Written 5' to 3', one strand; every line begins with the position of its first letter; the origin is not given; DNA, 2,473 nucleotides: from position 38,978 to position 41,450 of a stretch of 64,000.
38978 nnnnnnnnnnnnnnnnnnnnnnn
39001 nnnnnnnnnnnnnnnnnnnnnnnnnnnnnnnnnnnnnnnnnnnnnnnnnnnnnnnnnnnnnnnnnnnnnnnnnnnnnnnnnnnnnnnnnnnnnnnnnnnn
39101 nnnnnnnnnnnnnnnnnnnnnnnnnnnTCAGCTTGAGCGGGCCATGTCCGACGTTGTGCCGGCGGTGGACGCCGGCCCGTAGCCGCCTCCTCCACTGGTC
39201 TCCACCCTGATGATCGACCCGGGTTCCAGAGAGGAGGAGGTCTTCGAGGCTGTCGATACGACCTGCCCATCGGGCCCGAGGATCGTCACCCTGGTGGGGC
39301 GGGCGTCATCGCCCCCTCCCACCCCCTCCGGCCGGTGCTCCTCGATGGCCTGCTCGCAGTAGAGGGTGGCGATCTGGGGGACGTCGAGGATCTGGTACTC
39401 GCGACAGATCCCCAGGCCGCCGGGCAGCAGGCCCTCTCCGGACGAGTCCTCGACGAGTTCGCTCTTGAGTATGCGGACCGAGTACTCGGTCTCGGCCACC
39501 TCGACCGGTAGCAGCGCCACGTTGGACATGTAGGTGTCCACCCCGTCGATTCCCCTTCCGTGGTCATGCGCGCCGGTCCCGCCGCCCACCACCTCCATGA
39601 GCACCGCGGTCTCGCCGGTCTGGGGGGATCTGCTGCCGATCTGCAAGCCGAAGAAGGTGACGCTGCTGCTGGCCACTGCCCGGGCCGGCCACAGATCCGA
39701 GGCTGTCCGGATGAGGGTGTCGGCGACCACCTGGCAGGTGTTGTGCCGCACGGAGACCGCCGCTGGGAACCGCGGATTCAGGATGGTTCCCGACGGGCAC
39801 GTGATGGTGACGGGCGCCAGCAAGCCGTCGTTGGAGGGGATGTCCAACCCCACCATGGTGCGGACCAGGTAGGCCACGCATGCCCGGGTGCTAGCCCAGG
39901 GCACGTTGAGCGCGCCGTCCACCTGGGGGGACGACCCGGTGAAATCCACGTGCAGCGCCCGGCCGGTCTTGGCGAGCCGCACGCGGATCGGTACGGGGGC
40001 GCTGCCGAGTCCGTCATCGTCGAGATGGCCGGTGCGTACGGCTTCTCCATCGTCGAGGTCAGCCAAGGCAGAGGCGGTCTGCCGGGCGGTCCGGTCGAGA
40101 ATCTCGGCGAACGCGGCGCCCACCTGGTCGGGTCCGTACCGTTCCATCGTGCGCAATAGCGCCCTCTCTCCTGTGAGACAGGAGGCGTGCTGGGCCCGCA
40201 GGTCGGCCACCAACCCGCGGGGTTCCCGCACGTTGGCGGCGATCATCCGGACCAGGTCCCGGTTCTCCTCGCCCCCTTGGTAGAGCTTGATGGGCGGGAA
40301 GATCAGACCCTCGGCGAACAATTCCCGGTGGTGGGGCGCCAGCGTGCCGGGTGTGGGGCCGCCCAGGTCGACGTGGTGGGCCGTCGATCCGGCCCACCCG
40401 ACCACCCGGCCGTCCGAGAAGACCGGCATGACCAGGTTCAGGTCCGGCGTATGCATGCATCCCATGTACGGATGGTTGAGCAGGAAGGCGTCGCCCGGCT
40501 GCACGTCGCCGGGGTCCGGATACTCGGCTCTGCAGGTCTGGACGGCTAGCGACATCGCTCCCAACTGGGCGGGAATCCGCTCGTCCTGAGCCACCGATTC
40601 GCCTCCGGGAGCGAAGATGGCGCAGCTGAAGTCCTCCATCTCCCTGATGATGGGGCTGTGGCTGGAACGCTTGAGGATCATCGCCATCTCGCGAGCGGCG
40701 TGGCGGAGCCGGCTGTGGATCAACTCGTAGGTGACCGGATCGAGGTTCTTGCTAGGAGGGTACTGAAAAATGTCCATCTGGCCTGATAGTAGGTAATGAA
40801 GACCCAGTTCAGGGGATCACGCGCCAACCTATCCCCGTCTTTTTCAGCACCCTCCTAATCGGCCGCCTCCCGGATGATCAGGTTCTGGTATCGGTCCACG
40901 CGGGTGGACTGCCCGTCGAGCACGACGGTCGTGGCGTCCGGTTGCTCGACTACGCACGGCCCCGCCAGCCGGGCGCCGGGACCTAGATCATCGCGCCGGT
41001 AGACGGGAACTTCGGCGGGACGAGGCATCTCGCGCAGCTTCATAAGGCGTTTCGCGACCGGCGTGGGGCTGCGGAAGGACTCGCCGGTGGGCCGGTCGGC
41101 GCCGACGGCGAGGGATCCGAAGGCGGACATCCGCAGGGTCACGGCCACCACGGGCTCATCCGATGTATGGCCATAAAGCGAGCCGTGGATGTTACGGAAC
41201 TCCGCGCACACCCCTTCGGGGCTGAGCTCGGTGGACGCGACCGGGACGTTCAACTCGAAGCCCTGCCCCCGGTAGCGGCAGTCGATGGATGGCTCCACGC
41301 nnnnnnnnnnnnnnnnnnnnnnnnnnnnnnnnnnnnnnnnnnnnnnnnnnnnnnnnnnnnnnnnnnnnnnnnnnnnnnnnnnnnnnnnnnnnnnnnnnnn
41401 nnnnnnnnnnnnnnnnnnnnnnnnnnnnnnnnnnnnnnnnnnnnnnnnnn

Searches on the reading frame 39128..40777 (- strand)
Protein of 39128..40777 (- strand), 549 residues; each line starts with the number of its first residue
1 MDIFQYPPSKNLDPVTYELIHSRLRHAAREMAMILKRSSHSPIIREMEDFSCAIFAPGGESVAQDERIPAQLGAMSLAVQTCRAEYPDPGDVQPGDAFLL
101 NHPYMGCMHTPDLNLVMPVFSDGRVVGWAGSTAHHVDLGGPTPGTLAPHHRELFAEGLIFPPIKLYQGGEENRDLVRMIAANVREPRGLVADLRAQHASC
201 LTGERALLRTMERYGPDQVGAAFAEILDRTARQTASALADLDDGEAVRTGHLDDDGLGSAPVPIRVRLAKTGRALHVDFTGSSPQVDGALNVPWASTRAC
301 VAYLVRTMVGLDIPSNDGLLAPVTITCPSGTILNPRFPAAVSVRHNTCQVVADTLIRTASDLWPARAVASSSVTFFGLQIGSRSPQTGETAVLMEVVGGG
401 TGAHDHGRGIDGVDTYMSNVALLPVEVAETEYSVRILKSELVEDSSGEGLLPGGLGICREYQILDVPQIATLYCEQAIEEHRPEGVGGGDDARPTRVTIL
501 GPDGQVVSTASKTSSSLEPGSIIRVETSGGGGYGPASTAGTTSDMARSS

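Call 21: find_homologous_proteins(query=window:39128-40777:-, max_evalue=1e-50)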
Query window:39128-40777:- (549 aa): 903 proteins with E <= 1e-50 among 8000 candidates; the best 120 are listed.
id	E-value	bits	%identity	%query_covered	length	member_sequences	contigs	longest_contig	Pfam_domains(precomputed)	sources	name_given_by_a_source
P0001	0.0e+0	1130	92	99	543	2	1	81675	PF02538.20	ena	-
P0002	0.0e+0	1107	91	98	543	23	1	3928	PF02538.20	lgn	-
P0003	0.0e+0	1086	89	99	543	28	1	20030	PF02538.20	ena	-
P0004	0.0e+0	1074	88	98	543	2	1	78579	PF02538.20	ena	-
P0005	0.0e+0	1064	87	98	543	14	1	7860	PF02538.20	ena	-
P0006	0.0e+0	1049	86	98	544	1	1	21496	PF02538.20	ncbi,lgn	-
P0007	0.0e+0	1048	86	98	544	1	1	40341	PF02538.20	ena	-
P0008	2.9e-282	955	81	95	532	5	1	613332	PF02538.20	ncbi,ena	-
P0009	1.6e-280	949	80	95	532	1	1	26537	PF02538.20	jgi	jgi:N-methylhydantoinase B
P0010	1.0e-269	914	77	96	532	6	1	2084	PF02538.20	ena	-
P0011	1.6e-251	854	72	95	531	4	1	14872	PF02538.20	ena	-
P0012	7.9e-235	799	68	95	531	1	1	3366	PF02538.20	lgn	-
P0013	1.2e-217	742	66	92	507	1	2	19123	PF02538.20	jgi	jgi:N-methylhydantoinase B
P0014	2.9e-212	724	81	73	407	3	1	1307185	PF02538.20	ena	-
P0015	5.3e-199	680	57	98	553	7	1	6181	PF02538.20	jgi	-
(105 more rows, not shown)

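Call 23: find_encoding_contigs(protein=P0001, flank=4000, max_places=2)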
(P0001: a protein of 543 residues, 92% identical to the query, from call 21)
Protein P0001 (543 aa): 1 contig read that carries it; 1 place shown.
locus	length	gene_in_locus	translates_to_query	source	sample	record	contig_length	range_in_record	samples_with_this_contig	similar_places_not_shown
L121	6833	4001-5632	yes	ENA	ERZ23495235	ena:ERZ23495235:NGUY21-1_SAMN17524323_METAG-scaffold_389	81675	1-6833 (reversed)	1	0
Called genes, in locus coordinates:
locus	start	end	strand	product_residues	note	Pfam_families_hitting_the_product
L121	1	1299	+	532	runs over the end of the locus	PF01979:Amidohydro_1, PF07969:Amidohydro_3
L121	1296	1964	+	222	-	PF03070:TENA_THI-4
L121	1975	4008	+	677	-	PF05378:Hydant_A_N, PF01968:Hydantoinase_A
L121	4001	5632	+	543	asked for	PF02538:Hydantoinase_B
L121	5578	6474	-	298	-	PF00296:Bac_luciferase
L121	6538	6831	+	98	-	?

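Call 24: find_encoding_contigs(protein=P0004, flank=4000, max_places=2)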
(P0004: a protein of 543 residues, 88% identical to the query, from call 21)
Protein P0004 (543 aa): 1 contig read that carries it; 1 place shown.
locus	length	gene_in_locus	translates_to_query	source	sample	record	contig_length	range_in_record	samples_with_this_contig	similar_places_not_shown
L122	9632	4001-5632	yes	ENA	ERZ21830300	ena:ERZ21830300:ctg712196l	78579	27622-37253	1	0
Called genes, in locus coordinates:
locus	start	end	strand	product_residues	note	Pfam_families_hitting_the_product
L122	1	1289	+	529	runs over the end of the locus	PF01979:Amidohydro_1, PF07969:Amidohydro_3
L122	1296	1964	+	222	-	PF03070:TENA_THI-4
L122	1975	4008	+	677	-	PF05378:Hydant_A_N, PF01968:Hydantoinase_A, PF19278:Hydant_A_C (weak)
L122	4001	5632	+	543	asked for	PF02538:Hydantoinase_B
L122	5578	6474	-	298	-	PF00296:Bac_luciferase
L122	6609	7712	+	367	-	PF08240:ADH_N, PF16912:Glu_dehyd_C, PF00107:ADH_zinc_N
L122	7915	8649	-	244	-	PF00106:adh_short, PF08659:KR, PF13561:adh_short_C2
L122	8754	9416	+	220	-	PF03070:TENA_THI-4 (weak)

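Call 25: find_encoding_contigs(protein=P0003, flank=4000, max_places=2)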
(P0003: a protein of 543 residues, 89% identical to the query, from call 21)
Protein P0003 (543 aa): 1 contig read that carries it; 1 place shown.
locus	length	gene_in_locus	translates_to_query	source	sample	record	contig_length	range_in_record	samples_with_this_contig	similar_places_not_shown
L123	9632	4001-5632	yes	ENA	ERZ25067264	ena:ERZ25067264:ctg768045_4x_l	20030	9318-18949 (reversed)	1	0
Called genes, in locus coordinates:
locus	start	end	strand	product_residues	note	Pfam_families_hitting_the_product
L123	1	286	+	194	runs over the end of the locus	PF01979:Amidohydro_1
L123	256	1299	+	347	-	PF01979:Amidohydro_1, PF07969:Amidohydro_3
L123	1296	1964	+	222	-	PF03070:TENA_THI-4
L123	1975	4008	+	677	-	PF05378:Hydant_A_N, PF01968:Hydantoinase_A, PF19278:Hydant_A_C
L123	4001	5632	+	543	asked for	PF02538:Hydantoinase_B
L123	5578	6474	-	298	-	PF00296:Bac_luciferase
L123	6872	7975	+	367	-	PF08240:ADH_N, PF16912:Glu_dehyd_C, PF00107:ADH_zinc_N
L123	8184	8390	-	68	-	-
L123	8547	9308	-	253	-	PF00106:adh_short, PF08659:KR (weak), PF23441:SDR (weak), PF13561:adh_short_C2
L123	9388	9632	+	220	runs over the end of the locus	PF03070:TENA_THI-4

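Call 32: find_encoding_contigs(protein=P0002, flank=3000, max_places=2)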
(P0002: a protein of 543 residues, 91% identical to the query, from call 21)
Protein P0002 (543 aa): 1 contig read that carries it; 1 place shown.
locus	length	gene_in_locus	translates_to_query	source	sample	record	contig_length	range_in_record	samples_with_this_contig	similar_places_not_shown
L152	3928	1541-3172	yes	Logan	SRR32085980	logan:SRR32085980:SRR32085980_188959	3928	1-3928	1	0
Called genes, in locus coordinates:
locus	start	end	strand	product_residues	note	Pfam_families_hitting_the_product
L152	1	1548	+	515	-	?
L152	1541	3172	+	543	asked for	PF02538:Hydantoinase_B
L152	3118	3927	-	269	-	?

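Call 37: search_protein_families(library=pfam, proteins=[window:39128-40777:-], max_evalue=0.00001)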
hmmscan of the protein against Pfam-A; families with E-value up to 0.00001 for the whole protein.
window:39128-40777:- (549 aa): 1 family
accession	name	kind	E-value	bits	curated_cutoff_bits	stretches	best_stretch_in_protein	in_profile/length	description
PF02538.19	Hydantoinase_B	-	6.5e-160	533.4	26.8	1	13-535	1-518/519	Hydantoinase B/oxoprolinase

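Call 56: find_encoding_contigs(protein=window:39128-40777:-, flank=1500, max_places=6)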
Protein window:39128-40777:- (549 aa): 3 contigs read that carry it; 2 places shown.
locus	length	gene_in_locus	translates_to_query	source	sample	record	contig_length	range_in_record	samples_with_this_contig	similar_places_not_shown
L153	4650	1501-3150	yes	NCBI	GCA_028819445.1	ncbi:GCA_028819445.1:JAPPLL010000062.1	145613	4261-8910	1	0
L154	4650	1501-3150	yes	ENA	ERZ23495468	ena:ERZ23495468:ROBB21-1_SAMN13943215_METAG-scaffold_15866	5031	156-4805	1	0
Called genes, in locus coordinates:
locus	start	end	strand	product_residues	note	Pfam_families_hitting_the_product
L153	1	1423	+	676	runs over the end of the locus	PF05378:Hydant_A_N, PF01968:Hydantoinase_A, PF19278:Hydant_A_C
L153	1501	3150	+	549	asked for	PF02538:Hydantoinase_B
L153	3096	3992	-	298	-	PF00296:Bac_luciferase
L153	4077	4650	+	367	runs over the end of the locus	PF08240:ADH_N, PF16912:Glu_dehyd_C, PF00107:ADH_zinc_N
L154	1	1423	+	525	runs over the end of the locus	?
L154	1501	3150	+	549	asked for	PF02538:Hydantoinase_B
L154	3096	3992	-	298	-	PF00296:Bac_luciferase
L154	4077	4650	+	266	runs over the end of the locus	?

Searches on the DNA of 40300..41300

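Call 5: search_rna_families(source=window, start=40300, end=41300, threshold=evalue, max_evalue=10)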
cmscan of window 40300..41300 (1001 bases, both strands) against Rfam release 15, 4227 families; matches with E-value up to 10: 1.
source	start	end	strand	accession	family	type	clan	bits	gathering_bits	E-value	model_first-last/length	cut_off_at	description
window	40346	40409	-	RF03196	mir-6790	Gene; miRNA;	-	19.1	78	0.76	1-63/63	no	mir-6790 microRNA precursor family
